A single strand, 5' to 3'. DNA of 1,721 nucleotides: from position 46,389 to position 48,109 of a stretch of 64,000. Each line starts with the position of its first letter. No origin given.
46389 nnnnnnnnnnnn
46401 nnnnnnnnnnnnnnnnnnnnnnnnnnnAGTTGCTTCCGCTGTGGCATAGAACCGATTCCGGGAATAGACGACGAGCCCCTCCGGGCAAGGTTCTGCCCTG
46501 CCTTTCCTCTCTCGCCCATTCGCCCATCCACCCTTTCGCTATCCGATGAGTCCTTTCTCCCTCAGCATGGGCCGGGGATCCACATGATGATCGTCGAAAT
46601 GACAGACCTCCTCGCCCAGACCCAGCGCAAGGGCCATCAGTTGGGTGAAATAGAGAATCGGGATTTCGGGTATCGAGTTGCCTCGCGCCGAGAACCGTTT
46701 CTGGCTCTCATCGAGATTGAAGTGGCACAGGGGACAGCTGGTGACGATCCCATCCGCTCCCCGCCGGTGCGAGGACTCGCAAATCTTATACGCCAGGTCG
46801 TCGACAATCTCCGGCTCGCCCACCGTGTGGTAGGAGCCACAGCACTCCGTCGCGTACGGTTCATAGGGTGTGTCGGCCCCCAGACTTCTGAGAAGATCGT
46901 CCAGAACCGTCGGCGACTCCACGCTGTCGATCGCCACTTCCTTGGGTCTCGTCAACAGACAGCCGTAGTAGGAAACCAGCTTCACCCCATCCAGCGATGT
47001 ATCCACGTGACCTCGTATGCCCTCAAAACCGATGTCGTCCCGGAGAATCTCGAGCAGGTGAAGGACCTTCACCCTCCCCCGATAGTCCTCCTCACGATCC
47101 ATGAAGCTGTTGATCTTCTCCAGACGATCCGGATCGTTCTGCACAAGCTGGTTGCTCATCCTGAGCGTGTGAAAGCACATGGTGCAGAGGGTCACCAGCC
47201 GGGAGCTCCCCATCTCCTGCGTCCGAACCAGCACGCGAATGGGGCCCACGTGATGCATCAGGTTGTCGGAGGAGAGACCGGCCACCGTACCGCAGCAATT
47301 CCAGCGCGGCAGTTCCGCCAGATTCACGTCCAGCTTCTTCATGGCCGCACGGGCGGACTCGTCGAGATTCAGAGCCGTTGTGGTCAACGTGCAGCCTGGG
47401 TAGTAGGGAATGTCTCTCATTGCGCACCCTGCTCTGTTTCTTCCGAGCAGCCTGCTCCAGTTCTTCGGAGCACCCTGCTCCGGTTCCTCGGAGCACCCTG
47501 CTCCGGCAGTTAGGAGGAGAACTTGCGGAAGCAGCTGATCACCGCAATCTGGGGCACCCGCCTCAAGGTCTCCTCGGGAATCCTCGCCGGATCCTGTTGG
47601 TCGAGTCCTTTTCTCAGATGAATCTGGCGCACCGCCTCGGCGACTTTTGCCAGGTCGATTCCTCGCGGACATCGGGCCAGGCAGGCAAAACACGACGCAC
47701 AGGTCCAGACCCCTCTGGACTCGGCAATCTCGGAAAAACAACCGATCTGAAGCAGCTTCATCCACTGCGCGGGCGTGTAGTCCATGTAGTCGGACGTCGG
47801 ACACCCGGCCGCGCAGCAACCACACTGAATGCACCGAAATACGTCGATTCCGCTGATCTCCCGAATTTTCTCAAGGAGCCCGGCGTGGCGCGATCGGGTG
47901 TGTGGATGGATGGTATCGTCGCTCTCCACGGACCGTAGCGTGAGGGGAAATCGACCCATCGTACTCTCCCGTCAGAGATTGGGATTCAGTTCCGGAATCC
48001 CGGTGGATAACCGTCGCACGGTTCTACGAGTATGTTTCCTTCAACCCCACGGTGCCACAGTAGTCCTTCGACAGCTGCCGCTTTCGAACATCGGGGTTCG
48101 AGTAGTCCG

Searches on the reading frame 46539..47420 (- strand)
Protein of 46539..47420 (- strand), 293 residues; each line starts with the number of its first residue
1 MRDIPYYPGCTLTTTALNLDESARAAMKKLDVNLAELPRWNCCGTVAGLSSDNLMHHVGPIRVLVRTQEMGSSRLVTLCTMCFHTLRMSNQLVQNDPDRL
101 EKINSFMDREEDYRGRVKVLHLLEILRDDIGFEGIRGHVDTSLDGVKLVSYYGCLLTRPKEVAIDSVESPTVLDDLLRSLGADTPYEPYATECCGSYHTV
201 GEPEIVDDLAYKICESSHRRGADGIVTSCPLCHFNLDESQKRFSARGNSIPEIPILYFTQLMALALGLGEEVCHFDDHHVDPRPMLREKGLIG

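Call 10: search_protein_families(library=ncbifam, proteins=[window:46539-47420:-], max_evalue=0.00001)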
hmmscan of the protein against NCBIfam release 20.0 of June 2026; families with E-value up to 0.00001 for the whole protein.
window:46539-47420:- (293 aa): 6 families
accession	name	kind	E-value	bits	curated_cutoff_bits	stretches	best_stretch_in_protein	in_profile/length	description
TIGR03288.1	CoB_CoM_SS_B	equivalog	5.3e-43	147.4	345.15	1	5-287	3-288/290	CoB--CoM heterodisulfide reductase subunit B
NF042965.1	MFR_anch_SdhE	equivalog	3.9e-37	128.3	500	1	4-278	3-274/282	8-methylmenaquinol:fumarate reductase membrane anchor subunit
NF041780.1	hetero_SS_HdrB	equivalog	1.2e-16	60.9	450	1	7-286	9-302/304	ferredoxin:CoB-CoM heterodisulfide reductase subunit HdrB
NF045670.1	quin_L_LdhH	equivalog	1.4e-08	33.5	800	1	4-235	469-684/706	L-lactate dehydrogenase (quinone) large subunit LdhH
NF004898.0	PRK06259.1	equivalog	2.1e-08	33.3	385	1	190-248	415-475/488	fumarate reductase (CoM/CoB) subunit TfrB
NF045663.1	diclust_near_Sec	equivalog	2.8e-06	25.7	530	0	6-89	424-506/759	pyridine nucleotide-disulfide oxidoreductase/dicluster-binding protein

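Call 37: search_solved_structures(query=window:46539-47420:-, max_evalue=0.001, show_alignments=2)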
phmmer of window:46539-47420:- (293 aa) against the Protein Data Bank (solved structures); distinct sequences matched with E-value up to 0.001: 5.
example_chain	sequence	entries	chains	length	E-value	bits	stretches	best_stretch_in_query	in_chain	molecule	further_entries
8rvu_b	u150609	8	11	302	1.3e-34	123.3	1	3-280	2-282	H(2):CoB-CoM heterodisulfide,ferredoxin reductase subunit B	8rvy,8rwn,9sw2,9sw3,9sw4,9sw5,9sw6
8rvv_B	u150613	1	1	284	1.7e-34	122.9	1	3-280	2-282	H(2):CoB-CoM heterodisulfide,ferredoxin reductase subunit B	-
5odc_B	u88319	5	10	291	3.2e-33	118.7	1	6-287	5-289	Heterodisulfide reductase, subunit B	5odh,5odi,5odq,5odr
9sfi_C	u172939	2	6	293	2.6e-32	115.7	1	6-290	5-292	H(2)/formate:CoB-CoM heterodisulfide,ferredoxin reductase subunit B2 | Heterodisulfide reductase subunit B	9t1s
7bkb_B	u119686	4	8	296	2.5e-30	109.2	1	2-287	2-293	CoB--CoM heterodisulfide reductase subunit B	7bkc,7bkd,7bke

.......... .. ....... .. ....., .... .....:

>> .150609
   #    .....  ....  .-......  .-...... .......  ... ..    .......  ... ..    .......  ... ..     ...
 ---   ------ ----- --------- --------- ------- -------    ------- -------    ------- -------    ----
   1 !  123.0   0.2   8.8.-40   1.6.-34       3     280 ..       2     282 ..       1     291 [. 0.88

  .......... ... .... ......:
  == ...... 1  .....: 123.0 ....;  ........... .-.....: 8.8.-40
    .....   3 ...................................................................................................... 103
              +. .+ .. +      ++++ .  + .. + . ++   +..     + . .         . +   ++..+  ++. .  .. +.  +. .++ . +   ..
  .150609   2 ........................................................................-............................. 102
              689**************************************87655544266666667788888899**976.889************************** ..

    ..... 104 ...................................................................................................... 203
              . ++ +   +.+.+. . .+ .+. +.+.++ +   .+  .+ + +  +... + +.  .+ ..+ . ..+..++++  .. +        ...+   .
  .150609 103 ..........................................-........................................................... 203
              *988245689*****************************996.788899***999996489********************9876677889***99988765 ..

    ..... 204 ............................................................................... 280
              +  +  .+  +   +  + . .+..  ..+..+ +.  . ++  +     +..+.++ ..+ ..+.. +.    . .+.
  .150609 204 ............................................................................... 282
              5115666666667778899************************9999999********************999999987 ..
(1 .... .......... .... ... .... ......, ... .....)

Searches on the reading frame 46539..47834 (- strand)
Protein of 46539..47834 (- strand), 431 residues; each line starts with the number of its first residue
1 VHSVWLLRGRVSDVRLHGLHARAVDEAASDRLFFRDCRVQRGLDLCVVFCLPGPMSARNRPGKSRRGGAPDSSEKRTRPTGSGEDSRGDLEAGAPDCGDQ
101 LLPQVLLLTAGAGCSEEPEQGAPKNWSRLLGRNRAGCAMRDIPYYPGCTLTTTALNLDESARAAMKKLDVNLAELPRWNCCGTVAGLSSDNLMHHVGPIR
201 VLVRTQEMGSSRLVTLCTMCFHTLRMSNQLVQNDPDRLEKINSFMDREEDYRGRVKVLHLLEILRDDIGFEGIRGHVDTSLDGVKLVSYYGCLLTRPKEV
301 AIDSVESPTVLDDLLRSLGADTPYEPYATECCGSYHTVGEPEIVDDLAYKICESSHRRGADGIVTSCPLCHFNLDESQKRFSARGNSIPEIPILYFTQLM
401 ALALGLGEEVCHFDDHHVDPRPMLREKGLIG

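Call 4: search_protein_families(library=pfam, proteins=[window:46539-47834:-])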
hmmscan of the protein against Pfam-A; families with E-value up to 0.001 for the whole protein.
window:46539-47834:- (431 aa): 1 family
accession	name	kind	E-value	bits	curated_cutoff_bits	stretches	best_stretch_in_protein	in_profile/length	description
PF02754.22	CCG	-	7.4e-17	61.7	20.6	2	288-375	3-85/85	Cysteine-rich domain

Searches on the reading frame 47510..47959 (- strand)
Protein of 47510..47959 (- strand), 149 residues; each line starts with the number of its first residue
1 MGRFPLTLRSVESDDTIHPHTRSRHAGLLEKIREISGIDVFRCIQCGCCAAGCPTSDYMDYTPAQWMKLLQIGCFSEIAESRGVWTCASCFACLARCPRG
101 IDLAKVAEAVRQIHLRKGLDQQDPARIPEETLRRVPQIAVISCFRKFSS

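Call 4: search_protein_families(library=pfam, proteins=[window:47510-47959:-])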
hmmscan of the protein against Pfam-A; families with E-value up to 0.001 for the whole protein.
window:47510-47959:- (149 aa): 6 families
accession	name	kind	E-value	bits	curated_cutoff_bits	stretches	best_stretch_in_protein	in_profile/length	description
PF13183.11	Fer4_8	-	5.3e-09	36.9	27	1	41-101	3-68/68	4Fe-4S dicluster domain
PF13534.11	Fer4_17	-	1.2e-08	35.8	22.2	1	42-102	1-61/61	4Fe-4S dicluster domain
PF13187.11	Fer4_9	-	1.4e-06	28.7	27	1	42-100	1-50/52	4Fe-4S dicluster domain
PF13237.11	Fer4_10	-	1.4e-05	25.4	25.5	1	38-98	4-53/53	4Fe-4S dicluster domain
PF14697.11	Fer4_21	-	0.00062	20.3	35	0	38-74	3-41/59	4Fe-4S dicluster domain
PF12838.12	Fer4_7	-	0.00076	20.3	27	0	37-55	32-50/52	4Fe-4S dicluster domain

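Call 10: search_protein_families(library=ncbifam, proteins=[window:47510-47959:-], max_evalue=0.00001)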
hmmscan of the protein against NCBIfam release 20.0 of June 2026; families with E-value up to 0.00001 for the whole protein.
window:47510-47959:- (149 aa): 9 families
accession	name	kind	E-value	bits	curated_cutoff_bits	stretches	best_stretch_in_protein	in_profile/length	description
NF041779.1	hetero_SS_HdrC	equivalog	1.4e-19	70.4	350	1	19-120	9-109/198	ferredoxin:CoB-CoM heterodisulfide reductase subunit HdrC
NF041890.1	hdrC_Methbact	equivalog_domain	1.4e-16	60.7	270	1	28-122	16-109/192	ferredoxin:CoB-CoM heterodisulfide reductase subunit HdrC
TIGR03290.1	CoB_CoM_SS_C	equivalog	1.8e-16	60.4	160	1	42-121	3-82/144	CoB--CoM heterodisulfide reductase subunit C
NF038018.1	qmoC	equivalog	5.6e-11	42.5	300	1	30-116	7-93/360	quinone-interacting membrane-bound oxidoreductase complex subunit QmoC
NF004898.0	PRK06259.1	equivalog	1.4e-10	40.4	385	1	26-125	121-227/488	fumarate reductase (CoM/CoB) subunit TfrB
NF004616.0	PRK05950.1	subfamily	1.2e-09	37.6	228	0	77-116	196-235/238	succinate dehydrogenase iron-sulfur subunit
NF005746.0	PRK07570.1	subfamily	1.7e-07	30.8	243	1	29-114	145-241/250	succinate dehydrogenase/fumarate reductase iron-sulfur subunit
NF042952.1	MFR_FeS_SdhB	equivalog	1.7e-06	27.3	600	0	41-122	146-239/320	8-methylmenaquinol:fumarate reductase iron-sulfur subunit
TIGR00384.1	dhsB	subfamily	3.5e-06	26.6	88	0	39-108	138-219/222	succinate dehydrogenase and fumarate reductase iron-sulfur protein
